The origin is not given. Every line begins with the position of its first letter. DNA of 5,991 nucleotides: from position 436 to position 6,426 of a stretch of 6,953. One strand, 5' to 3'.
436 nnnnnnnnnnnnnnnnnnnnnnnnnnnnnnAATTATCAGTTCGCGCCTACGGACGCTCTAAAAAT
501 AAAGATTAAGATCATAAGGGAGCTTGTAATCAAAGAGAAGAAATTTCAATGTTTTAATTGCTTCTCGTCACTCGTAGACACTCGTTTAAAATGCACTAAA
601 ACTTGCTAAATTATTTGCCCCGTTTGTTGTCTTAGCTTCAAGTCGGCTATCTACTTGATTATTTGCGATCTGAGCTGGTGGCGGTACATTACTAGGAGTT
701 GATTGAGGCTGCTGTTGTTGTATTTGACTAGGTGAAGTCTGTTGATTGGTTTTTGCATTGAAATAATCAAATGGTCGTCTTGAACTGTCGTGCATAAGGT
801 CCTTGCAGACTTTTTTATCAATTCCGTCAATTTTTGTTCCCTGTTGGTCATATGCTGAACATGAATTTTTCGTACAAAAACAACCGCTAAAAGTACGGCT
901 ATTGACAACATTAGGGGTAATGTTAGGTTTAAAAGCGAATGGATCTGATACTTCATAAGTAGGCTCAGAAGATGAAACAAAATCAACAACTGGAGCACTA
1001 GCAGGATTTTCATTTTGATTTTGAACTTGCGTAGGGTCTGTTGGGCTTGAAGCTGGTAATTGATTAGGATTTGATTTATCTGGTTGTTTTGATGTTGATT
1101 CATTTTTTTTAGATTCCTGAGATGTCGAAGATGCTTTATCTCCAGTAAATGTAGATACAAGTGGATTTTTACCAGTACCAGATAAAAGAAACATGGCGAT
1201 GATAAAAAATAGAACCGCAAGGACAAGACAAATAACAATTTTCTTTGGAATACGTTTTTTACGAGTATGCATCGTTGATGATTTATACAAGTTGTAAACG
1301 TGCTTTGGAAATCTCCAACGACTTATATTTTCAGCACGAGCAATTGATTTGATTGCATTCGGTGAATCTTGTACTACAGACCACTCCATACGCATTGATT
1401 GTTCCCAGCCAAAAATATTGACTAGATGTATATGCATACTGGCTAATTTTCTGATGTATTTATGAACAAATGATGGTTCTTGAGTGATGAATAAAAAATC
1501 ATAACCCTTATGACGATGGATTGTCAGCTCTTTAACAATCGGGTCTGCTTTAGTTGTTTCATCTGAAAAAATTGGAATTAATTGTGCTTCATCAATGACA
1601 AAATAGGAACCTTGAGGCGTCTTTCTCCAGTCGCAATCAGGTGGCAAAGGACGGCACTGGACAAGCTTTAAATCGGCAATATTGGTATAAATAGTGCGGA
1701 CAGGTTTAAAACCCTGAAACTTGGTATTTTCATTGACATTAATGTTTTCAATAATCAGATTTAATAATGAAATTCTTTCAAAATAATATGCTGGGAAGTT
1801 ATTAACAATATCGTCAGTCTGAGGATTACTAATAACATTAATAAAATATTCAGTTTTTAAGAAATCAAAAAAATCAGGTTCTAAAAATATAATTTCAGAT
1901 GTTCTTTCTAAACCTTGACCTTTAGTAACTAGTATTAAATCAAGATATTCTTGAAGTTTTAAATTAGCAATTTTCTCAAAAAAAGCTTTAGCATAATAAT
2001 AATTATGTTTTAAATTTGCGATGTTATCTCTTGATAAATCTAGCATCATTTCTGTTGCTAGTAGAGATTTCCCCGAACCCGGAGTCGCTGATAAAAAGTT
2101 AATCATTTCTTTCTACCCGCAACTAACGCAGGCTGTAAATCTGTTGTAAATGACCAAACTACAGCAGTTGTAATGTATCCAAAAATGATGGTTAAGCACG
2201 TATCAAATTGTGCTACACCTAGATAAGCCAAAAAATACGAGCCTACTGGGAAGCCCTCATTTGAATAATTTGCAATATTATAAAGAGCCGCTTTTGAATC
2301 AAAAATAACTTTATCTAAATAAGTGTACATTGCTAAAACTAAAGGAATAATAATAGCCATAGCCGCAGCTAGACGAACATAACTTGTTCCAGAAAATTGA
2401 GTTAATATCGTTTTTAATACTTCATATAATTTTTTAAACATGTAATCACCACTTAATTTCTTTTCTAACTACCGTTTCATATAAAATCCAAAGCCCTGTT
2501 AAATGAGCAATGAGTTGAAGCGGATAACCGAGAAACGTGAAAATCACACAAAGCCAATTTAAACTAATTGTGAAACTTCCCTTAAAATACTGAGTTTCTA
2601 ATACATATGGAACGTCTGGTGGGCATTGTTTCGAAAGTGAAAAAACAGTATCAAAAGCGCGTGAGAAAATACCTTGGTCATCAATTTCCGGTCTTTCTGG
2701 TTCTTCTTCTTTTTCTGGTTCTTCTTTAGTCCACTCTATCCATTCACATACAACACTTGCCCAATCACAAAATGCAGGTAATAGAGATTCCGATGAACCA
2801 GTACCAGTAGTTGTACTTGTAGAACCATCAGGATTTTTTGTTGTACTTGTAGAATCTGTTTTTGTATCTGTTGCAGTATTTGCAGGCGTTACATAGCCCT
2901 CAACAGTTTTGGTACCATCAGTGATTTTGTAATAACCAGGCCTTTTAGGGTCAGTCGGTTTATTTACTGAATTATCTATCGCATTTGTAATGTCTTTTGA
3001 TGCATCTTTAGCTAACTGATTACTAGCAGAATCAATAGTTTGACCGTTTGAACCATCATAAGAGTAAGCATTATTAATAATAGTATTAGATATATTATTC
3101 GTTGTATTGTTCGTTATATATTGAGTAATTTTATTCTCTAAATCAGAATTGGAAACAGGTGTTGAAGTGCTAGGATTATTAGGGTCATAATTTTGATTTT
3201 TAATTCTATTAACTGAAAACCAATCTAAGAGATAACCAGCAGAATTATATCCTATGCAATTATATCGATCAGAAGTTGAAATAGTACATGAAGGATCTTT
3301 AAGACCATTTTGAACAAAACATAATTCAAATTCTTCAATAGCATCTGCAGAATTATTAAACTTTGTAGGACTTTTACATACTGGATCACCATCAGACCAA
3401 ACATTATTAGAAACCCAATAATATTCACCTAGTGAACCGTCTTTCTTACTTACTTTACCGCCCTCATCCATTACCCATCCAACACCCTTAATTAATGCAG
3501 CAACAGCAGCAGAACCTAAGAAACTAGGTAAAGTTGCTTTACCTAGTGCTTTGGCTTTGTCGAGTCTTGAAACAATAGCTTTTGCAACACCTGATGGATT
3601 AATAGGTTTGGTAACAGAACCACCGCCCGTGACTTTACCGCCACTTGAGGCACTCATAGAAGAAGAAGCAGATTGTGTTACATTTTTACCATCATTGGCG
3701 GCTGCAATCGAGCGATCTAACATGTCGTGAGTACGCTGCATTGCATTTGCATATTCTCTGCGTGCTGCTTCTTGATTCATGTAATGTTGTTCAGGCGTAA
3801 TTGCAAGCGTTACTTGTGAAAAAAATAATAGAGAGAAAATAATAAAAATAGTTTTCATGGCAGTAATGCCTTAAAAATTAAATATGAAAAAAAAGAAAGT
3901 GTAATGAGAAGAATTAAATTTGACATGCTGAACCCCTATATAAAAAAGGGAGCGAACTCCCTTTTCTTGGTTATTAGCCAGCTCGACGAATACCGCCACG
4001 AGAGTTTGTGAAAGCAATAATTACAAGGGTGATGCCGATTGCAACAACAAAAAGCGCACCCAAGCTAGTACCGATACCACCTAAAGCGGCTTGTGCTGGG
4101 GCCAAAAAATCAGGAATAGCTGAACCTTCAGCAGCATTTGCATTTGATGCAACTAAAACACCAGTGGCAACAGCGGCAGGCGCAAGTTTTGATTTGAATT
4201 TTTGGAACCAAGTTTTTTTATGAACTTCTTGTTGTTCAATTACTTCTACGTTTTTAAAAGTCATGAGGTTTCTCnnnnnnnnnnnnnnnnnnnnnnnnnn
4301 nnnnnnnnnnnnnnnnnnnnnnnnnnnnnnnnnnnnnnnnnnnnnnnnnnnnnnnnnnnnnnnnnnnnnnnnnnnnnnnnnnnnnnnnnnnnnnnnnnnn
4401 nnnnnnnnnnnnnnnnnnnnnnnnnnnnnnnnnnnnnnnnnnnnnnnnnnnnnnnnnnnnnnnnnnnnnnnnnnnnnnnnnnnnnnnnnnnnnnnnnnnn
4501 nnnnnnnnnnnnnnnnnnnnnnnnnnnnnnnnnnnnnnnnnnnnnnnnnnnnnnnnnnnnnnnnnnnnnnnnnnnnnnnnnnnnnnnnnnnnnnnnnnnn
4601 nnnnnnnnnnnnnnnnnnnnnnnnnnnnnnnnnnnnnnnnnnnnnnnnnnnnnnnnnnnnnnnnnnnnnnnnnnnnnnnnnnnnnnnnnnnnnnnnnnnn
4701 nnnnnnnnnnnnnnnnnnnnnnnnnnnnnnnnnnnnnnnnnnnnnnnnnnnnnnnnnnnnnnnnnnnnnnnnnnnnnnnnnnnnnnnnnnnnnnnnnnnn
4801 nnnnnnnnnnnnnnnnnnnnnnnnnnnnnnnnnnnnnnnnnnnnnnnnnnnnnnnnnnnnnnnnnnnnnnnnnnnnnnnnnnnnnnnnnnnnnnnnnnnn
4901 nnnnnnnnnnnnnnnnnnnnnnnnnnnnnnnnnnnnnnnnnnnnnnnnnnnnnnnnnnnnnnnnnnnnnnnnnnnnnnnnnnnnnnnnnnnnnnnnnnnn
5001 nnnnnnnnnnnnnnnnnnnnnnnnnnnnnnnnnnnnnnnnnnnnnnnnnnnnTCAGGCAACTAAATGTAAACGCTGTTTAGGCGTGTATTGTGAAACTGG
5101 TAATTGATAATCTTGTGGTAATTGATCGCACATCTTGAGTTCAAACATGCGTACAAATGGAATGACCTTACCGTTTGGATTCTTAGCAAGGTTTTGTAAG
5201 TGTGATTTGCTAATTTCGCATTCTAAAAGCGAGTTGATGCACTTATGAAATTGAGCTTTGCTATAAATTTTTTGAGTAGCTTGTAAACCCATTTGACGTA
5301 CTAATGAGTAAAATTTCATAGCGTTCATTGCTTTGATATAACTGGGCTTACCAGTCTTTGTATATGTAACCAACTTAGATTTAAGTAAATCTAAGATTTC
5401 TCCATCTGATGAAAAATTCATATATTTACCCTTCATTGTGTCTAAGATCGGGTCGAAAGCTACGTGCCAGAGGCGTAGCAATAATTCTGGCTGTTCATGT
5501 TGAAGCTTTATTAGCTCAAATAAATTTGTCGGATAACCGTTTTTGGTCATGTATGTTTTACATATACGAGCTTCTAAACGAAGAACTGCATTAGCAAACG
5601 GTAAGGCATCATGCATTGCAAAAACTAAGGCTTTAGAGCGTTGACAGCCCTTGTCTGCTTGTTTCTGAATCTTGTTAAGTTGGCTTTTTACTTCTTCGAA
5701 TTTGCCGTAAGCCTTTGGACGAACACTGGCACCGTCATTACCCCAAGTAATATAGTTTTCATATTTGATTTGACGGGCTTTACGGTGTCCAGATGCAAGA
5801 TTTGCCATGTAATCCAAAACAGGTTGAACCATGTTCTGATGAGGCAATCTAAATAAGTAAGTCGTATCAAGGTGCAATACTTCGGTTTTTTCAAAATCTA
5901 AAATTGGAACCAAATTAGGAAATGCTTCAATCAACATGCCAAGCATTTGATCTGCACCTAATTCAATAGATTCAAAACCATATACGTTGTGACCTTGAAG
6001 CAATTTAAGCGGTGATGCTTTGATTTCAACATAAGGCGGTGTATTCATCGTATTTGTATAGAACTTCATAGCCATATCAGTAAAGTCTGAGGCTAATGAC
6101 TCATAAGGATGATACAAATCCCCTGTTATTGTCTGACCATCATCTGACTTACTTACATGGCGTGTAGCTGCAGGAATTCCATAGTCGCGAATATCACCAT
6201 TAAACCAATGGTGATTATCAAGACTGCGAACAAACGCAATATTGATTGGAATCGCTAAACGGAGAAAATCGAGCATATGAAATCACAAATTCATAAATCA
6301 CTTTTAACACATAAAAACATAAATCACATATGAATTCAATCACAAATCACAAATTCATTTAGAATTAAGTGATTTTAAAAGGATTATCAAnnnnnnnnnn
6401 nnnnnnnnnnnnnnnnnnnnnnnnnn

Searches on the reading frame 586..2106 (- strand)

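Call 8: search_protein_families(library=pfam, proteins=[window:586-2106:-], max_evalue=0.01)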
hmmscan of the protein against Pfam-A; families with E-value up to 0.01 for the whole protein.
window:586-2106:- (506 aa): 1 family
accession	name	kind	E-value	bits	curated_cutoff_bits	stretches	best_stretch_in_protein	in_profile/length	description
PF05707.18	Zot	-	1.6e-17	64.1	20.3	1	160-280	75-196/197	Zonular occludens toxin (Zot)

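Call 10: search_protein_families(library=phrogs, proteins=[window:586-2106:-], max_evalue=0.01)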
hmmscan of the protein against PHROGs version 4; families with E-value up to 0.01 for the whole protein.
window:586-2106:- (506 aa): 2 families
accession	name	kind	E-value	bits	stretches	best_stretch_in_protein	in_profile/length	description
phrog_197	-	moron, auxiliary metabolic gene and host takeover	1.3e-59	203.9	1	134-489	53-414/486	Zot-like toxin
phrog_1041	-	moron, auxiliary metabolic gene and host takeover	1.1e-33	118.3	1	1-369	1-312/420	CTXphi Zot-like toxin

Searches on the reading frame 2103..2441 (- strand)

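Call 8: search_protein_families(library=pfam, proteins=[window:2103-2441:-], max_evalue=0.01)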
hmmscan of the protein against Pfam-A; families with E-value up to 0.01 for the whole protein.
window:2103-2441:- (112 aa): 0 families

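Call 10: search_protein_families(library=phrogs, proteins=[window:2103-2441:-], max_evalue=0.01)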
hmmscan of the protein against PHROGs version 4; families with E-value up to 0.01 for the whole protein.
window:2103-2441:- (112 aa): 1 family
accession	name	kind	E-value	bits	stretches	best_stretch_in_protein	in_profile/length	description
phrog_1242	-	head and packaging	4.6e-05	24.4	1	53-99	53-86/97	minor head protein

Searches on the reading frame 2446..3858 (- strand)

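Call 8: search_protein_families(library=pfam, proteins=[window:2446-3858:-], max_evalue=0.01)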
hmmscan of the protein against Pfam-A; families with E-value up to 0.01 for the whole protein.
window:2446-3858:- (470 aa): 0 families

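Call 10: search_protein_families(library=phrogs, proteins=[window:2446-3858:-], max_evalue=0.01)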
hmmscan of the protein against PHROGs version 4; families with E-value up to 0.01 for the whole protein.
window:2446-3858:- (470 aa): 4 families
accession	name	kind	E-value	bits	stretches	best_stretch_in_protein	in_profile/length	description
phrog_7568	-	unknown function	5e-22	79.9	1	108-459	99-424/433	-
phrog_20131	-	unknown function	1e-10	42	1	308-458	248-395/403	-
phrog_19149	-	unknown function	8.7e-06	26.3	1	340-380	273-314/403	-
phrog_7792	-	unknown function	0.0033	17.8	0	125-298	55-208/255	-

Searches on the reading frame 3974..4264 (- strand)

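Call 8: search_protein_families(library=pfam, proteins=[window:3974-4264:-], max_evalue=0.01)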
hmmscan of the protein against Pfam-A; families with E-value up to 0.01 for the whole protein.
window:3974-4264:- (96 aa): 1 family
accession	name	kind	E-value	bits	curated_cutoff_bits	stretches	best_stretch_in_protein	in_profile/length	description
PF04956.18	TrbC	-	0.00054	20.6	27.9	1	19-81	5-69/98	TrbC/VIRB2 pilin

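Call 10: search_protein_families(library=phrogs, proteins=[window:3974-4264:-], max_evalue=0.01)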
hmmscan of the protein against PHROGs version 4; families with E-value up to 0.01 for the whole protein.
window:3974-4264:- (96 aa): 2 families
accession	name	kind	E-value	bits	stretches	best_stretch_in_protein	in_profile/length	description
phrog_6548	-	head and packaging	0.00029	22.1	1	20-86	7-70/79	major coat protein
phrog_1646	-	head and packaging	0.00032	22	1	21-82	6-63/81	major coat protein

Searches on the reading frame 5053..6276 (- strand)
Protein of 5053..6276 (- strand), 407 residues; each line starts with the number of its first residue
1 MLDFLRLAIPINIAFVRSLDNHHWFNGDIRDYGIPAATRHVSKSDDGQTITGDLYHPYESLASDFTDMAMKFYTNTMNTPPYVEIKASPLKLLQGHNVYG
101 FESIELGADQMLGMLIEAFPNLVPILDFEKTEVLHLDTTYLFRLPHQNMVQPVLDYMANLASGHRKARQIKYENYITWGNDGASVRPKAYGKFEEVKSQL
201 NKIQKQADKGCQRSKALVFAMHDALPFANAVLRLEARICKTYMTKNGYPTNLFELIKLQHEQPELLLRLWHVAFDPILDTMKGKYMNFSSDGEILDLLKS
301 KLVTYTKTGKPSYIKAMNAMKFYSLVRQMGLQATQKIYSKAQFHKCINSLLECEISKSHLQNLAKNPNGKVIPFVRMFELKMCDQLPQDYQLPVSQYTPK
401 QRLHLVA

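Call 8: search_protein_families(library=pfam, proteins=[window:5053-6276:-], max_evalue=0.01)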
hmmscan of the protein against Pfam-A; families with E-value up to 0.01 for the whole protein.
window:5053-6276:- (407 aa): 2 families
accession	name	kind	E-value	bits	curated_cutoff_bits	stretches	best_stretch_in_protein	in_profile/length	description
PF05144.20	Phage_CRI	-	1.6e-41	143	21.7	1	1-247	1-222/232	Replication-associated protein G2P N-terminal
PF05155.20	G2P_X_C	-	2e-09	38.3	25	1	307-395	3-87/88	Replication-associated protein G2P C-terminal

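Call 10: search_protein_families(library=phrogs, proteins=[window:5053-6276:-], max_evalue=0.01)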
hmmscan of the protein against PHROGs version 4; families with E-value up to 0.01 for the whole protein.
window:5053-6276:- (407 aa): 4 families
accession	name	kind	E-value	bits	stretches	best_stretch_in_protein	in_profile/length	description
phrog_702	-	DNA, RNA and nucleotide metabolism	4.8e-104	349.5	1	1-405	2-378/382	replication protein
phrog_16882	-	unknown function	2.9e-38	132.5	1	1-210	1-218/230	-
phrog_8855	-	DNA, RNA and nucleotide metabolism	6e-34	118.8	1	178-398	15-239/255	replication protein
phrog_20774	-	unknown function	4.4e-13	50.2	1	266-399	54-183/285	-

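Call 13: find_related_loci(query=window:5053-6276:-, collection=genome_contigs, flank=10000)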
Query window:5053-6276:- (407 aa) in genome_contigs; peptide patterns used: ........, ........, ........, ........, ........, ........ (x = any residue, [..] = any of these).
23 stretches matched a pattern; 9 encode a relative of the query (tblastn E <= 1e-3); 8 distinct loci.
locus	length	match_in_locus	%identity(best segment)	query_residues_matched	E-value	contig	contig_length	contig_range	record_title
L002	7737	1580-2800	89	1-407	0e+0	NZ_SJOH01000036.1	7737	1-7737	Acinetobacter sp. ANC 3781 Contig36, whole genome shotgun sequence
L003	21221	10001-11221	87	1-407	0e+0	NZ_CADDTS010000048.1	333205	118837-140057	Acinetobacter bouvetii isolate SFB21, whole genome shotgun sequence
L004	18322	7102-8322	86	1-407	0e+0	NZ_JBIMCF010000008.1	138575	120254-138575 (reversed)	Acinetobacter johnsonii strain ULE_I042 NODE_8_length_138575_cov_347.535081, whole genome shotgun sequence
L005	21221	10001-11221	78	1-407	0e+0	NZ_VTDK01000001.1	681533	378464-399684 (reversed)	Acinetobacter sp. MD2 flattened_line_0, whole genome shotgun sequence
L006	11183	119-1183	85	53-407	0e+0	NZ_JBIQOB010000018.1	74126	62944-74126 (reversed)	Acinetobacter sp. BSP-28 contig18, whole genome shotgun sequence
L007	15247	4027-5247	73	1-407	0e+0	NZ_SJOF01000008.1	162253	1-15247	Acinetobacter sp. ANC 4173 Contig8, whole genome shotgun sequence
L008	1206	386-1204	83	1-273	2e-174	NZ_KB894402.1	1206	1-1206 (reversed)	Acinetobacter tjernbergiae DSM 14971 = CIP 107465 strain DSM 14971 C502DRAFT_scaffold00050.50, whole genome shotgun sequ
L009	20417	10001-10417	82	269-407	1e-74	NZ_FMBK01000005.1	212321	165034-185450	Acinetobacter albensis strain ANC 4874, whole genome shotgun sequence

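Call 14: find_related_loci(query=window:5053-6276:-, collection=viral_contigs, flank=10000)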
Query window:5053-6276:- (407 aa) in viral_contigs; peptide patterns used: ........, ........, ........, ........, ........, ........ (x = any residue, [..] = any of these).
50 stretches matched a pattern; 50 encode a relative of the query (tblastn E <= 1e-3); 50 distinct loci.
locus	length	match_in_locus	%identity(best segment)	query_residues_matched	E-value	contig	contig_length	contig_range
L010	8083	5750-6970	95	1-407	0e+0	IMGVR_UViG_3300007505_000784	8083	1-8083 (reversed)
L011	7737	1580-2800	89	1-407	0e+0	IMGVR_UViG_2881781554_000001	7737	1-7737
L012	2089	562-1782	86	1-407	0e+0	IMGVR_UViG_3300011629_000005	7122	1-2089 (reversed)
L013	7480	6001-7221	86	1-407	0e+0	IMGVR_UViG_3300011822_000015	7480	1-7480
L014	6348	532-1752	84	1-407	0e+0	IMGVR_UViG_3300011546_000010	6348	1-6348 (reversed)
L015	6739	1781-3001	85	1-407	0e+0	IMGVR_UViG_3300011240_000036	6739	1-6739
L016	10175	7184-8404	85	1-407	0e+0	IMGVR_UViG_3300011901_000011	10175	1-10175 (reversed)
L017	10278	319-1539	85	1-407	0e+0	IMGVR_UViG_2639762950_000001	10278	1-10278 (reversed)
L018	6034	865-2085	84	1-407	0e+0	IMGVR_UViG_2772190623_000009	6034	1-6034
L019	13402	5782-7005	83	1-407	0e+0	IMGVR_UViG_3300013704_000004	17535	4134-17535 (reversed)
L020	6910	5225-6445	83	1-407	0e+0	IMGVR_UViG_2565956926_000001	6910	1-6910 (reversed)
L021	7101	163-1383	82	1-407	0e+0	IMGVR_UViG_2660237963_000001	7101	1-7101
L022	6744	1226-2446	82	1-407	0e+0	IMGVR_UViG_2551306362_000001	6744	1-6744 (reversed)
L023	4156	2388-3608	82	1-407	0e+0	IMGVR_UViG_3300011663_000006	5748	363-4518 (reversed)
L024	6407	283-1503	82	1-407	0e+0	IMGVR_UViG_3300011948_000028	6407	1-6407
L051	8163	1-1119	79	35-407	0e+0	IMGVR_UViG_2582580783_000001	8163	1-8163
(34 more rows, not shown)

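Call 38: find_homologous_proteins(query=L051:6117-7376:-, max_evalue=1e-100)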
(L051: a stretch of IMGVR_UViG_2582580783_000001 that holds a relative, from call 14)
Query L051:6117-7376:- (419 aa): 254 proteins with E <= 1e-100 among 4405 candidates; the best 120 are listed.
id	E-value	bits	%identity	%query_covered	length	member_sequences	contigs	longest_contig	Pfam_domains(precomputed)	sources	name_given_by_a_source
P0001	6.5e-274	927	97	100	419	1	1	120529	PF03349.23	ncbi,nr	ncbi:transporter [Acinetobacter baumannii]|nr:transporter [Acinetobacter baumannii]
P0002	9.0e-274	926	97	100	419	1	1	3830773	PF03349.23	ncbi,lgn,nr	ncbi:transporter [Acinetobacter baumannii]|nr:transporter [Acinetobacter baumannii]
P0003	1.3e-273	926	96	100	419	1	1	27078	PF03349.23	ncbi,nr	ncbi:transporter [Acinetobacter baumannii]|nr:transporter [Acinetobacter baumannii]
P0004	1.7e-273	925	97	100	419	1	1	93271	PF03349.23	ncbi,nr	ncbi:transporter [Acinetobacter baumannii]|nr:transporter [Acinetobacter baumannii]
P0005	2.6e-273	925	97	100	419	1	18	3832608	PF03349.23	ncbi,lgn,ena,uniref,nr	ncbi:outer membrane protein transport protein [Acinetobacter baumannii]|uniref:outer membrane protei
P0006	2.6e-273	925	97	100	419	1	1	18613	PF03349.23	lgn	-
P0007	3.8e-273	924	97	100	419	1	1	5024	PF03349.23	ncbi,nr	ncbi:transporter [Acinetobacter baumannii]|nr:transporter [Acinetobacter baumannii]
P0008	7.0e-273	923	96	100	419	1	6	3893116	PF03349.23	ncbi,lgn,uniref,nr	ncbi:transporter [Acinetobacter baumannii]|uniref:transporter n=1 Tax=Acinetobacter baumannii TaxID=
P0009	1.0e-272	923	96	100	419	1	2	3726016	PF03349.23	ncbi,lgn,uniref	ncbi:transporter [Acinetobacter baumannii]|uniref:transporter n=1 Tax=Acinetobacter baumannii TaxID=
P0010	1.3e-272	922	96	100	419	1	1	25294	PF03349.23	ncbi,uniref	ncbi:transporter [Acinetobacter baumannii]|uniref:transporter n=1 Tax=Acinetobacter baumannii TaxID=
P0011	2.3e-272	921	96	100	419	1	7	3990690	PF03349.23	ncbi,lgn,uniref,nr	ncbi:outer membrane transport family protein [Acinetobacter baumannii 1062314]|uniref:outer membrane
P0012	2.5e-272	921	96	100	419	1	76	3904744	PF03349.23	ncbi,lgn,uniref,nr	ncbi:outer membrane transport family protein [Acinetobacter baumannii 25493_8]|uniref:outer membrane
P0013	2.5e-272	921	96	100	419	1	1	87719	PF03349.23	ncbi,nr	ncbi:transporter [Acinetobacter baumannii]|nr:transporter [Acinetobacter baumannii]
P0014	2.9e-272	921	96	100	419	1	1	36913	PF03349.23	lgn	-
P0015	3.4e-272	921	97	100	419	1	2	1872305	-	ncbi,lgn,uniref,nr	ncbi:hypothetical protein F917_01788 [Acinetobacter baumannii NIPH 67]|uniref:hypothetical protein n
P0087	2.2e-262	889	92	100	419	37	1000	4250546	PF03349.23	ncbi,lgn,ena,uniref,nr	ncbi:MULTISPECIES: outer membrane protein transport protein [Acinetobacter]|uniref:Outer membrane pr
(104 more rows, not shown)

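Call 39: find_encoding_contigs(protein=P0087, flank=10000, max_places=10)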
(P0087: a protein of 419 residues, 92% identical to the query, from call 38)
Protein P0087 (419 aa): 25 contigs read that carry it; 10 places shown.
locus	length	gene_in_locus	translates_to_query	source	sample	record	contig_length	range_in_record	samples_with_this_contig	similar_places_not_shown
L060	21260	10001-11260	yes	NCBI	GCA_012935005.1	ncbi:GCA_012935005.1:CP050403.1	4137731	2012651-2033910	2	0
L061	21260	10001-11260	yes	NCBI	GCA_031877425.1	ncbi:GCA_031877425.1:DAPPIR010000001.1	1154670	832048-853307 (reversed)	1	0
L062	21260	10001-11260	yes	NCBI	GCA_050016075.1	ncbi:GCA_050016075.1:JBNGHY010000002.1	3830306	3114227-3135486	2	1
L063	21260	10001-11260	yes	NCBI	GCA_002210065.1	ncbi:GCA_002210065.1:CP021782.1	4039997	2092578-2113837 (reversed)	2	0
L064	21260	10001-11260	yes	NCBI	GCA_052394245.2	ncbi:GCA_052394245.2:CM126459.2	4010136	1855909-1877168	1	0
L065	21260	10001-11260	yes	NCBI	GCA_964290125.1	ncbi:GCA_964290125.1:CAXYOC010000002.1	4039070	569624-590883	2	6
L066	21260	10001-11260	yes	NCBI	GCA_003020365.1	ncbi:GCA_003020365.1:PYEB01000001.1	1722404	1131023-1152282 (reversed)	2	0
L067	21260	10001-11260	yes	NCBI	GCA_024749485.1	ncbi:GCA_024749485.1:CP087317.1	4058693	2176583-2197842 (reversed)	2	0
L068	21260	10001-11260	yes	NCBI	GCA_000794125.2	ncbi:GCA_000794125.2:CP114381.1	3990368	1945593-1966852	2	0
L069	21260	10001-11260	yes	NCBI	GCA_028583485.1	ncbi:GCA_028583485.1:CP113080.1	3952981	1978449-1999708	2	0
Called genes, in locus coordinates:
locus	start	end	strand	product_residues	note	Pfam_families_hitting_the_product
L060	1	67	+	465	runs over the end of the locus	PF02321:OEP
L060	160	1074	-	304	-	PF02129:Peptidase_S15, PF12146:Hydrolase_4, PF00561:Abhydrolase_1, PF12697:Abhydrolase_6, PF00326:Peptidase_S9 (faint), PF05448:AXE1 (weak)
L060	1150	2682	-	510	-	PF00070:Pyr_redox (faint), PF01266:DAO (weak), PF01946:Thi4 (weak), PF07992:Pyr_redox_2, PF13434:Lys_Orn_oxgnase (faint), PF13450:NAD_binding_8, PF13738:Pyr_redox_3, PF00743:FMO-like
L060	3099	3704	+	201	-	PF00440:TetR_N, PF16859:TetR_C_11 (weak), PF21313:EthR_C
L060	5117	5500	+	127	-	PF13542:HTH_Tnp_ISL3 (weak), PF01527:HTH_Tnp_1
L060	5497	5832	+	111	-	PF05717:TnpB_IS66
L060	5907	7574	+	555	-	PF13007:LZ_Tnp_IS66, PF13005:zf-IS66, PF03050:DDE_Tnp_IS66, PF13817:DDE_Tnp_IS66_C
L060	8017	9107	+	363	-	PF01609:DDE_Tnp_1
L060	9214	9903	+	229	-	-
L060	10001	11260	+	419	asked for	PF03349:Toluene_X (weak)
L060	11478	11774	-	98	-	-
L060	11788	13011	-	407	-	PF05144:Phage_CRI, PF05155:G2P_X_C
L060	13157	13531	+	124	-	-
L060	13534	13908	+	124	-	-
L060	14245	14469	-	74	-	-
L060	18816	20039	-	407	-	PF05144:Phage_CRI, PF05155:G2P_X_C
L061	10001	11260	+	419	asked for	PF03349:Toluene_X (weak)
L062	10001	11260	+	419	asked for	PF03349:Toluene_X (weak)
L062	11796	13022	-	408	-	PF05144:Phage_CRI, PF05155:G2P_X_C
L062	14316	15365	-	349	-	PF05144:Phage_CRI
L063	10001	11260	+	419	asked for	PF03349:Toluene_X (weak)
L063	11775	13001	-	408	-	PF05144:Phage_CRI, PF05155:G2P_X_C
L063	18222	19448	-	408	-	PF05144:Phage_CRI, PF05155:G2P_X_C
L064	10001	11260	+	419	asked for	PF03349:Toluene_X (weak)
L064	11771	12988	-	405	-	PF05144:Phage_CRI, PF05155:G2P_X_C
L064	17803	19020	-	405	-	PF05144:Phage_CRI, PF05155:G2P_X_C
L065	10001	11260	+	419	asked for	PF03349:Toluene_X (weak)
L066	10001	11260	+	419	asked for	PF03349:Toluene_X (weak)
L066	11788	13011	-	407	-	PF05144:Phage_CRI, PF05155:G2P_X_C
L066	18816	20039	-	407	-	PF05144:Phage_CRI, PF05155:G2P_X_C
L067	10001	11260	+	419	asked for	PF03349:Toluene_X (weak)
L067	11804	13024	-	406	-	PF05144:Phage_CRI, PF05155:G2P_X_C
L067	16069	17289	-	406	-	PF05144:Phage_CRI, PF05155:G2P_X_C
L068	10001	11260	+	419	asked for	PF03349:Toluene_X (weak)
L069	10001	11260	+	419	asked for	PF03349:Toluene_X (weak)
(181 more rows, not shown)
